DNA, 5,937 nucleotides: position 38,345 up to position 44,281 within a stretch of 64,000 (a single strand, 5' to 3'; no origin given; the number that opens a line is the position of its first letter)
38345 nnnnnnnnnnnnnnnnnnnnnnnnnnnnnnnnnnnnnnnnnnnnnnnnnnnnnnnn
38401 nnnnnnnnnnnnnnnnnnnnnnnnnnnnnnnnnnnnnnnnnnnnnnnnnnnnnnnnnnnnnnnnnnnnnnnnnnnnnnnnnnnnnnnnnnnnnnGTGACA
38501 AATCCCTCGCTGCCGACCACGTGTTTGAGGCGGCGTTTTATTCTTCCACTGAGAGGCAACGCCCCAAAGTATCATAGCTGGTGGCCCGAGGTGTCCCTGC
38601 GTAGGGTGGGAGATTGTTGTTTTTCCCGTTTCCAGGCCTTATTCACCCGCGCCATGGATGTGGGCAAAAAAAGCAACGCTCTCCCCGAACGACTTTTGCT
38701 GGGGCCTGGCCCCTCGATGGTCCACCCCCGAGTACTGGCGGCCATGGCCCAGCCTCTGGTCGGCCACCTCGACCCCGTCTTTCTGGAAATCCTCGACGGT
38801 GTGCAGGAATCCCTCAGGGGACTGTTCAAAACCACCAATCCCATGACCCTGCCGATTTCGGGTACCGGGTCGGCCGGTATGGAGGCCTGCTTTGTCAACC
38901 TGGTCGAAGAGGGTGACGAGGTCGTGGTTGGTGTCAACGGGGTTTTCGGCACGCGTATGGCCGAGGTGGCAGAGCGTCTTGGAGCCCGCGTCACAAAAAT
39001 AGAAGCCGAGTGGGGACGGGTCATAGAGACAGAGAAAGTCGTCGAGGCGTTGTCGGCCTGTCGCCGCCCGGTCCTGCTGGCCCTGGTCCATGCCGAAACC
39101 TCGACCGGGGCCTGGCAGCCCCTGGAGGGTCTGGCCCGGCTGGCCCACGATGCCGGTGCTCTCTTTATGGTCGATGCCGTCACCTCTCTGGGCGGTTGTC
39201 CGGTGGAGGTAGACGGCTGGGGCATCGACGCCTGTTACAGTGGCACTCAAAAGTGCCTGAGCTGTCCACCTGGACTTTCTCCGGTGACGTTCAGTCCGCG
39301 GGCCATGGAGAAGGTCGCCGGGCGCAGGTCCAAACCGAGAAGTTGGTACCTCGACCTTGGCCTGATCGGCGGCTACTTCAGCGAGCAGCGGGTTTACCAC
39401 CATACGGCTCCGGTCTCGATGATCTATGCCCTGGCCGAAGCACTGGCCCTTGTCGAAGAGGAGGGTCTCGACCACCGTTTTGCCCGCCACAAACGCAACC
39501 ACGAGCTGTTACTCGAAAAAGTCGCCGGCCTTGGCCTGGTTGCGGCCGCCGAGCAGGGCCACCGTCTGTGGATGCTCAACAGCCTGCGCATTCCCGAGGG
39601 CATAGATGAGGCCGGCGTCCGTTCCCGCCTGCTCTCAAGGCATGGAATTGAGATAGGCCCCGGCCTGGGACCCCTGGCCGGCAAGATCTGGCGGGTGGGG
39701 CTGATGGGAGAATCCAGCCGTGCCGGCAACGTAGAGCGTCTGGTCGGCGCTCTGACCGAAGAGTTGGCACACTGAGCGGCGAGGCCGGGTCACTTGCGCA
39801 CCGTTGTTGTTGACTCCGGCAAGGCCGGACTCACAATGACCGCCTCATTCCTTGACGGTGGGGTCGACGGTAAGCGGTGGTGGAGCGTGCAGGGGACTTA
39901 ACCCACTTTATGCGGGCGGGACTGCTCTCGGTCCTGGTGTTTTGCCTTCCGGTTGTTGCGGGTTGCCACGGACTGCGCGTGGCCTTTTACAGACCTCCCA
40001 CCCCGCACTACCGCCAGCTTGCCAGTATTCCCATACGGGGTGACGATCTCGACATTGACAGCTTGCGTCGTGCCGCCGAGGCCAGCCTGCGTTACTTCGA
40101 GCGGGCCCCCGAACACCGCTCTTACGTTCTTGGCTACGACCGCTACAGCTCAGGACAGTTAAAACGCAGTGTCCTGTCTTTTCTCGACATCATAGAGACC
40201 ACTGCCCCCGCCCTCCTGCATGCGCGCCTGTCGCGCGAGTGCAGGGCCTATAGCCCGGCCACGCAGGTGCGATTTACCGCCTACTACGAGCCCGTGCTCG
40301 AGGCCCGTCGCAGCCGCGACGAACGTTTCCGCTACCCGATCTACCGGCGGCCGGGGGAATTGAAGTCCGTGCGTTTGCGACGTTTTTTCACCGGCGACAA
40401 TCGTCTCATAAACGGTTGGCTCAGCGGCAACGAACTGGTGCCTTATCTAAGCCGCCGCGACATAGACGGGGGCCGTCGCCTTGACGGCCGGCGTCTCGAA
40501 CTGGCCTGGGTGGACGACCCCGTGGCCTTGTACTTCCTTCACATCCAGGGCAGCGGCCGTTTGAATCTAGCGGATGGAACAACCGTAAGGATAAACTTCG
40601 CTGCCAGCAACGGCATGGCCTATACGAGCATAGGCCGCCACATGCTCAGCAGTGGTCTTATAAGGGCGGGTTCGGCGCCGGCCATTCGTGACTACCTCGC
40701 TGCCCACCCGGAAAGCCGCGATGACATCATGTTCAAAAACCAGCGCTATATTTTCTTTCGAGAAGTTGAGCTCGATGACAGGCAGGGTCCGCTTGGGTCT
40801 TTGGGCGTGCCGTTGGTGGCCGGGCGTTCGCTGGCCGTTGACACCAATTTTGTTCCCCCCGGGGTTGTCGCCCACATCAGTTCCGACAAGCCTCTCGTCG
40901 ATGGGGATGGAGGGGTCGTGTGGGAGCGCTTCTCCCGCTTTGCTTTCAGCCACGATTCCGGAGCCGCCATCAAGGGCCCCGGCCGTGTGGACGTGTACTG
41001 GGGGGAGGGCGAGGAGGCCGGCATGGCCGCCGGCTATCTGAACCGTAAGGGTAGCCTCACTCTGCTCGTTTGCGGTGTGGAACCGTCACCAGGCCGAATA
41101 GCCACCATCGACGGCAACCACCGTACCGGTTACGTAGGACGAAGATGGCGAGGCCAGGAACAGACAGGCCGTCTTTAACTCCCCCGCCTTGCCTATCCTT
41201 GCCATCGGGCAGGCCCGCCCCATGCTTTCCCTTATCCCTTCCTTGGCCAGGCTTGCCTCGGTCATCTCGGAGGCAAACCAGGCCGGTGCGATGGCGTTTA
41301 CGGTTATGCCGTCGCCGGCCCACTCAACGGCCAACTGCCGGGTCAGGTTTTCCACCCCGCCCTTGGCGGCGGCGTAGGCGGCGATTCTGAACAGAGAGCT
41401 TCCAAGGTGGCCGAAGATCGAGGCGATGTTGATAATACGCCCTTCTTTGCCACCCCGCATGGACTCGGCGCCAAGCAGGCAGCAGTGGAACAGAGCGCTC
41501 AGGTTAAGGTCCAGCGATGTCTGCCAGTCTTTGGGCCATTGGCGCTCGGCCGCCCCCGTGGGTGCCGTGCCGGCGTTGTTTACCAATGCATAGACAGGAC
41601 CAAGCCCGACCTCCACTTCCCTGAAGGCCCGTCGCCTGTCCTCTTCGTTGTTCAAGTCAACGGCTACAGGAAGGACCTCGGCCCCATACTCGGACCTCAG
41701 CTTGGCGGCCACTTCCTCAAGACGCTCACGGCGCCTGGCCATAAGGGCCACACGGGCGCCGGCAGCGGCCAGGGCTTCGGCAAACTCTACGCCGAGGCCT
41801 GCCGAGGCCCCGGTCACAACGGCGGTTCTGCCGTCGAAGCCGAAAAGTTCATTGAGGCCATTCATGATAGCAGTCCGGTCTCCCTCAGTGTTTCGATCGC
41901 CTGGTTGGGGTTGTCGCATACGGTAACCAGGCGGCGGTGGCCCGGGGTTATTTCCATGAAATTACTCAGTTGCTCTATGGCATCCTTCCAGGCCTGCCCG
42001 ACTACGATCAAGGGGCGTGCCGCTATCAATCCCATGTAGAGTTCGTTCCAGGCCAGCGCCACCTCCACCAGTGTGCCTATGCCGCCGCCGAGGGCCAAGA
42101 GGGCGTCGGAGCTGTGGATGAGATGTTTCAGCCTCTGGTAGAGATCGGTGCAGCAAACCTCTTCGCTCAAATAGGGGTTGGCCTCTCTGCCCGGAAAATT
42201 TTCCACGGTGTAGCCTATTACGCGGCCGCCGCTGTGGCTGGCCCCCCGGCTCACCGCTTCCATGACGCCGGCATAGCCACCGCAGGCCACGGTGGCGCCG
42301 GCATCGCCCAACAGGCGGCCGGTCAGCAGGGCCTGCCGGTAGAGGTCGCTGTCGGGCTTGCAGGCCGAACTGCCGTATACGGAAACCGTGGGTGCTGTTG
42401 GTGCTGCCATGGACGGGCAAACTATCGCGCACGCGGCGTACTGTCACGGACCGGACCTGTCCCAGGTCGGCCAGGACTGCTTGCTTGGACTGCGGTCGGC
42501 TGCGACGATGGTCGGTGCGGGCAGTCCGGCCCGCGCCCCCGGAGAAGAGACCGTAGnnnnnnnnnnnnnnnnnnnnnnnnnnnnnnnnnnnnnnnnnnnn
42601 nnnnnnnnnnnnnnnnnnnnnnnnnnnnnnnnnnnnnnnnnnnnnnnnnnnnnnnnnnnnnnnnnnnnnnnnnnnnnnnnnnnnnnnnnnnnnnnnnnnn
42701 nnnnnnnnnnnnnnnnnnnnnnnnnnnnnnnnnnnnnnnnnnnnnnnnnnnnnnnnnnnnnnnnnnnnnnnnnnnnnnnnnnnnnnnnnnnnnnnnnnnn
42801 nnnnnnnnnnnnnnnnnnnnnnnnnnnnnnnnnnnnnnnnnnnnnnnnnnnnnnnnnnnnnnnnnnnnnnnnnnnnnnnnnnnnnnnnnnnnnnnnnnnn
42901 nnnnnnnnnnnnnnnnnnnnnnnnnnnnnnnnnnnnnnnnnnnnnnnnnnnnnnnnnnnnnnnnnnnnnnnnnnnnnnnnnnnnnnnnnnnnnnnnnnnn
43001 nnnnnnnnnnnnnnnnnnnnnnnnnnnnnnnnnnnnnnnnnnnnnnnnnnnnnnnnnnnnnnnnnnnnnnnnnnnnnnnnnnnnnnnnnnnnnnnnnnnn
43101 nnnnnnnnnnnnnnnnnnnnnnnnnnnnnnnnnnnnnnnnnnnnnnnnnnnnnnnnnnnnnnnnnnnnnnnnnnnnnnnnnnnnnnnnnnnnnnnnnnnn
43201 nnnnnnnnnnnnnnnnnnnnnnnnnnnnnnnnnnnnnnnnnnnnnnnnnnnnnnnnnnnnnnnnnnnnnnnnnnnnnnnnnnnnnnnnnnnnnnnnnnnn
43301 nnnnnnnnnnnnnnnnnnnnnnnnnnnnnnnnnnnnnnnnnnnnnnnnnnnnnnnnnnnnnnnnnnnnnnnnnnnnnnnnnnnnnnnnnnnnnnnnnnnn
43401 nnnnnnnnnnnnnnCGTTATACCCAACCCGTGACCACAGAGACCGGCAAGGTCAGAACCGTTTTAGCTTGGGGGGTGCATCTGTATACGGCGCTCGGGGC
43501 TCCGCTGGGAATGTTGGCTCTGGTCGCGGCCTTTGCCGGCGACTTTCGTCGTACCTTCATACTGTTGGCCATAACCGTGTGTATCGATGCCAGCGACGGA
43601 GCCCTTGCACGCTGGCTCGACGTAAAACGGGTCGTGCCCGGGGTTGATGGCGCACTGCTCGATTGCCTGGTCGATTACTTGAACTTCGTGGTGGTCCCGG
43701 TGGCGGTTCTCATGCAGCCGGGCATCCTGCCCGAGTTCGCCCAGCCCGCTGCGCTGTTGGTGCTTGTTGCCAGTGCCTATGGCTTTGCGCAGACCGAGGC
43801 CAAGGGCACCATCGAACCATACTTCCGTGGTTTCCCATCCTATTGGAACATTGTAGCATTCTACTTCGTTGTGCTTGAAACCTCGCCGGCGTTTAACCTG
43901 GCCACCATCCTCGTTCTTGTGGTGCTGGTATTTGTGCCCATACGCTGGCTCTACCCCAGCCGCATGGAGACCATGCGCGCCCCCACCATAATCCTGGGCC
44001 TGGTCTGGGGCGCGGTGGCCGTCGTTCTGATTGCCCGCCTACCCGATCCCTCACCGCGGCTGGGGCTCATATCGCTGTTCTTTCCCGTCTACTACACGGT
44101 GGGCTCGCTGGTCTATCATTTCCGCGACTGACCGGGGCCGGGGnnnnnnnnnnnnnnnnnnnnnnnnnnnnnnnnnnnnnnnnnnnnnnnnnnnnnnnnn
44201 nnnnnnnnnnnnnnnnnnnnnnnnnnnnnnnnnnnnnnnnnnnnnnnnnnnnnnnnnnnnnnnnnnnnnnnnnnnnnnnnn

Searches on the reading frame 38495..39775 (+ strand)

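Call 33: search_protein_families(library=pfam, proteins=[window:38495-39775:+])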
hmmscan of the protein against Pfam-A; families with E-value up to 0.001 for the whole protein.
window:38495-39775:+ (426 aa): 1 family
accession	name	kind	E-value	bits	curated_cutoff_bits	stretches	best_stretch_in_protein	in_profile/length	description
PF00266.25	Aminotran_5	-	2.9e-29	102.6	21.5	1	90-377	35-326/371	Aminotransferase class-V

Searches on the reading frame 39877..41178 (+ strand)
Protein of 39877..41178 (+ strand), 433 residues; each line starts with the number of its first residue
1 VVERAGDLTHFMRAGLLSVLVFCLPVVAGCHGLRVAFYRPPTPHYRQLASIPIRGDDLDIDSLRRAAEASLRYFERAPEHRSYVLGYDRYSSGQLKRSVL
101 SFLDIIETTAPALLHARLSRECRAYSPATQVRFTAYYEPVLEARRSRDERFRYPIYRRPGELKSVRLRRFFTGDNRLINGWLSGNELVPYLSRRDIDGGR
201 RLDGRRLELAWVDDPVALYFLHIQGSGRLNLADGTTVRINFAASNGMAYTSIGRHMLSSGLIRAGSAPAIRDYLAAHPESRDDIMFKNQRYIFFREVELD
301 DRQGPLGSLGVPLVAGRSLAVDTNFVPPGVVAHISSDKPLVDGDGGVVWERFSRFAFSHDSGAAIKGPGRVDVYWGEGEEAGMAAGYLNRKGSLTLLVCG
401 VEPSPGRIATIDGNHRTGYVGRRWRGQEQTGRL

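Call 33: search_protein_families(library=pfam, proteins=[window:39877-41178:+])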
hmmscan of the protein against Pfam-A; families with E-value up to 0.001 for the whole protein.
window:39877-41178:+ (433 aa): 2 families
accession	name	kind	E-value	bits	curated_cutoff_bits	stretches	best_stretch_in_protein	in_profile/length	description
PF03562.22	MltA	-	1.5e-51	175.1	24.3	1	133-295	2-163/163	MltA specific insert domain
PF06725.17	3D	-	2.8e-16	59.9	23.8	1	317-397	1-71/72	3D domain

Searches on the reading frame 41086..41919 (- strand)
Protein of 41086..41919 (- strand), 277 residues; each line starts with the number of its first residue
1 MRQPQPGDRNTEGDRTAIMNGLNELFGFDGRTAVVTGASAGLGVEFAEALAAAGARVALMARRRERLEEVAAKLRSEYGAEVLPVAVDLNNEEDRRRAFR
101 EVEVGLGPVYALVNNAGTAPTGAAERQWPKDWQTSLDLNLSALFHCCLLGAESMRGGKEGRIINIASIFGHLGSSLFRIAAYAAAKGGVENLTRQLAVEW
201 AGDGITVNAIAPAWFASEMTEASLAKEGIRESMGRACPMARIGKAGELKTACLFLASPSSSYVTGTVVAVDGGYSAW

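Call 33: search_protein_families(library=pfam, proteins=[window:41086-41919:-])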
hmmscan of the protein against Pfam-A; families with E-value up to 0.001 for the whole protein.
window:41086-41919:- (277 aa): 4 families
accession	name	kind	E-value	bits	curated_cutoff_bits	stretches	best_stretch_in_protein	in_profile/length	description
PF13561.12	adh_short_C2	-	2.1e-54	185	27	1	37-275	1-236/236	Enoyl-(Acyl carrier protein) reductase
PF00106.31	adh_short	-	1.9e-51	174.7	26.6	1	32-226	2-193/195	short chain dehydrogenase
PF08659.16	KR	-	5.7e-11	43.1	22.6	1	32-186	2-153/180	KR domain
PF23441.1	SDR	-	4.2e-07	30.1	27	1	32-273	9-254/258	SDR-like rossmann domain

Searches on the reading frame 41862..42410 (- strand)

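Call 33: search_protein_families(library=pfam, proteins=[window:41862-42410:-])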
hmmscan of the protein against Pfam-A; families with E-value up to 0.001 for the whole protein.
window:41862-42410:- (182 aa): 2 families
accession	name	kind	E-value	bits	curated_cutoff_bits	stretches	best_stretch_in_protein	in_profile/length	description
PF18306.6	LDcluster4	-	2.6e-21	76.3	26.3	1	8-123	3-116/151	SLOG cluster4 family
PF03641.19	Lysine_decarbox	-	5e-17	62.8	27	1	50-174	1-130/131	Possible lysine decarboxylase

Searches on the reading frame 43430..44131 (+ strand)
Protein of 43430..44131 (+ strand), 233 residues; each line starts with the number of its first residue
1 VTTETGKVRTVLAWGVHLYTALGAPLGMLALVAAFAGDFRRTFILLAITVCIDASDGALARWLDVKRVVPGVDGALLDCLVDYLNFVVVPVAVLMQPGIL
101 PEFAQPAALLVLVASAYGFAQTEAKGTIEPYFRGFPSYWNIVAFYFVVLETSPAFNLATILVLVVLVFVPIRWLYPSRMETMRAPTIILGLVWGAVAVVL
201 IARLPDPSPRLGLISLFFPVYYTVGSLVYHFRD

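Call 36: search_protein_families(library=pfam, proteins=[window:43430-44131:+])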
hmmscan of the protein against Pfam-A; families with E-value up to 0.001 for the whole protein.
window:43430-44131:+ (233 aa): 0 families

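Call 106: search_protein_families(library=ncbifam, proteins=[window:43430-44131:+], max_evalue=0.001)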
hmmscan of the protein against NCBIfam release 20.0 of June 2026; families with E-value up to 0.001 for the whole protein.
window:43430-44131:+ (233 aa): 9 families
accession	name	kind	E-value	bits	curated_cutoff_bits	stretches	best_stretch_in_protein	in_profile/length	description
NF045886.1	PhCholSynLeg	equivalog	5.1e-54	183.5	440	1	7-226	10-236/250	phosphatidylcholine synthase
NF045885.1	PhCholSynBorr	equivalog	7.4e-43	147.1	400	1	7-230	3-228/234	phosphatidylcholine synthase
NF045888.1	PhCholSynBrdy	equivalog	4e-40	137.8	400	1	6-203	13-210/243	phosphatidylcholine synthase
NF045887.1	PhCholSynPs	equivalog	3.6e-39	134.7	300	1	7-212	6-211/235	phosphatidylcholine synthase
NF045884.1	PhCholSynAgro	equivalog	2.8e-37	128.9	350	1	10-203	7-200/235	phosphatidylcholine synthase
TIGR00473.1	pssA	equivalog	1.4e-09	38.2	107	1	21-173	2-152/153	CDP-diacylglycerol--serine O-phosphatidyltransferase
TIGR04217.1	archae_ser_T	exception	2e-06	27.8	200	1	23-176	17-169/221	archaetidylserine synthase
NF038087.1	arch_ser_synth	exception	1.7e-05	24.5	240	1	24-167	15-159/216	archaetidylserine synthase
NF040950.1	archin_ph_syn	equivalog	5.6e-05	23.1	180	1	17-127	27-135/191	archaetidylinositol phosphate synthase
